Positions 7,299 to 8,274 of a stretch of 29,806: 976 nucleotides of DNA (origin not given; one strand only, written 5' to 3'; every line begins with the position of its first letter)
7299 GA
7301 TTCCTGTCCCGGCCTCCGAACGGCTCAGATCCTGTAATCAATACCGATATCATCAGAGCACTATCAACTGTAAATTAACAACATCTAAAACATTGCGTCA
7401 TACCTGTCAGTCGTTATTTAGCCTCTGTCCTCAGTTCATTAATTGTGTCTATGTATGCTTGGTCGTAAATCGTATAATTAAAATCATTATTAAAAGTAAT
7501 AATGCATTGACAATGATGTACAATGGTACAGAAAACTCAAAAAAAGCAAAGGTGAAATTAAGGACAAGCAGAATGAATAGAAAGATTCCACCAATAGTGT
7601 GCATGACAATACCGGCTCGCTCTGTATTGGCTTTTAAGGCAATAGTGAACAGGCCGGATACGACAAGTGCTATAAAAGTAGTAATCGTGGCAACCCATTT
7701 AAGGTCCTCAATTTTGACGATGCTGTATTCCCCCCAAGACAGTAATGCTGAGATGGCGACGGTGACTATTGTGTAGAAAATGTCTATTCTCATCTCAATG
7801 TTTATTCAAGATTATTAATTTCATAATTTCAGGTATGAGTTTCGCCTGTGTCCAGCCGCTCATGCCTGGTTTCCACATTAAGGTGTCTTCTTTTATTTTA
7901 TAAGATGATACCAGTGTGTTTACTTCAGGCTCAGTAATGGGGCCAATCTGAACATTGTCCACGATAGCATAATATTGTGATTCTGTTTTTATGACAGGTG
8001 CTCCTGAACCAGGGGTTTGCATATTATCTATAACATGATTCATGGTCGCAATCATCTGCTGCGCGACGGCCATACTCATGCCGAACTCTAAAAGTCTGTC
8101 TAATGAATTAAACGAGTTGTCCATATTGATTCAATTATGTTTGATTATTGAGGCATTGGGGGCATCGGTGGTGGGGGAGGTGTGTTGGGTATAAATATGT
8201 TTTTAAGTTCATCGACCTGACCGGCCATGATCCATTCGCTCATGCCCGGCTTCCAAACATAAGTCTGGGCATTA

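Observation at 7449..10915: Five-gene membrane module: secreted protein, zinc-ribbon/TerB-like protein, SPFH(Band-7) protein fused to GYF_2, stand-alone GYF_2 paralog, small 3-TM protein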

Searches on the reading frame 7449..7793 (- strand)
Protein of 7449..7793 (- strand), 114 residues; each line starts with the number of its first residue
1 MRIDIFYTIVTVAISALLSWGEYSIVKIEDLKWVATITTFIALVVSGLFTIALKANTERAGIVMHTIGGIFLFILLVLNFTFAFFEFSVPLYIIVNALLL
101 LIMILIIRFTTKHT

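Call 4: search_protein_families(library=pfam, proteins=[window:7449-7793:-], max_evalue=1)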
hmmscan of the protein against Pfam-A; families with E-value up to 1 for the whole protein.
window:7449-7793:- (114 aa): 0 families

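Call 7: search_protein_families(library=ncbifam, proteins=[window:7449-7793:-], max_evalue=0.1)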
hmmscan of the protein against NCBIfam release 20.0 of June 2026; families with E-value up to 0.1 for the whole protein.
window:7449-7793:- (114 aa): 0 families

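Call 8: search_protein_families(library=padloc, proteins=[window:7449-7793:-], max_evalue=0.1)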
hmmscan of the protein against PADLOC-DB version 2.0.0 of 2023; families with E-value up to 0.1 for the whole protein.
window:7449-7793:- (114 aa): 1 family
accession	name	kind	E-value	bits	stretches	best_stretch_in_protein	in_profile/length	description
PDLC00690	Effector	-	0.019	12.7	1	8-60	41-92/187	2TM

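Call 53: find_homologous_proteins(query=window:7449-7793:-, max_evalue=0.001)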
Query window:7449-7793:- (114 aa): 2 proteins with E <= 0.001 among 75 candidates.
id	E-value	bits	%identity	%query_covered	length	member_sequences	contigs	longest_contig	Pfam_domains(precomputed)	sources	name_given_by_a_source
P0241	1.3e-60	220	100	100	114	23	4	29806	-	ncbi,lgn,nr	ncbi:MAG TPA: hypothetical protein IAC03_04565 [Candidatus Coprenecus pullistercoris]|nr:hypothetica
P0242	6.3e-39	151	65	99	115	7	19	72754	-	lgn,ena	-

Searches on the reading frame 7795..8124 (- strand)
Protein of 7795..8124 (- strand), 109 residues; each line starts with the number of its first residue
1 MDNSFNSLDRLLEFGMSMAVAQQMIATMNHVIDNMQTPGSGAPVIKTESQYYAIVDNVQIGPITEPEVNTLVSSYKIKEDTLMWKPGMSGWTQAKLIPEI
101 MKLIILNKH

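Call 4: search_protein_families(library=pfam, proteins=[window:7795-8124:-], max_evalue=1)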
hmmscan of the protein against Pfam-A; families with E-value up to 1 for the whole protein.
window:7795-8124:- (109 aa): 1 family
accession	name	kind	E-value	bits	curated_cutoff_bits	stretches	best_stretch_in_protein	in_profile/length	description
PF14237.11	GYF_2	-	1.2e-13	51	25.8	1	51-99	1-49/50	GYF domain 2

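Call 7: search_protein_families(library=ncbifam, proteins=[window:7795-8124:-], max_evalue=0.1)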
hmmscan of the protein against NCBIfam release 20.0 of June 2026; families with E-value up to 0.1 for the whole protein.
window:7795-8124:- (109 aa): 1 family
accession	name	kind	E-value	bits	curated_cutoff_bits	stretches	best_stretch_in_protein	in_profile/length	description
NF033761.1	gliding_GltJ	equivalog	0.0003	20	450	1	46-93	145-192/671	adventurous gliding motility protein GltJ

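Call 8: search_protein_families(library=padloc, proteins=[window:7795-8124:-], max_evalue=0.1)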
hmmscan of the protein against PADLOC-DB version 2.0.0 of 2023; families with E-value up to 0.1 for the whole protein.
window:7795-8124:- (109 aa): 0 families
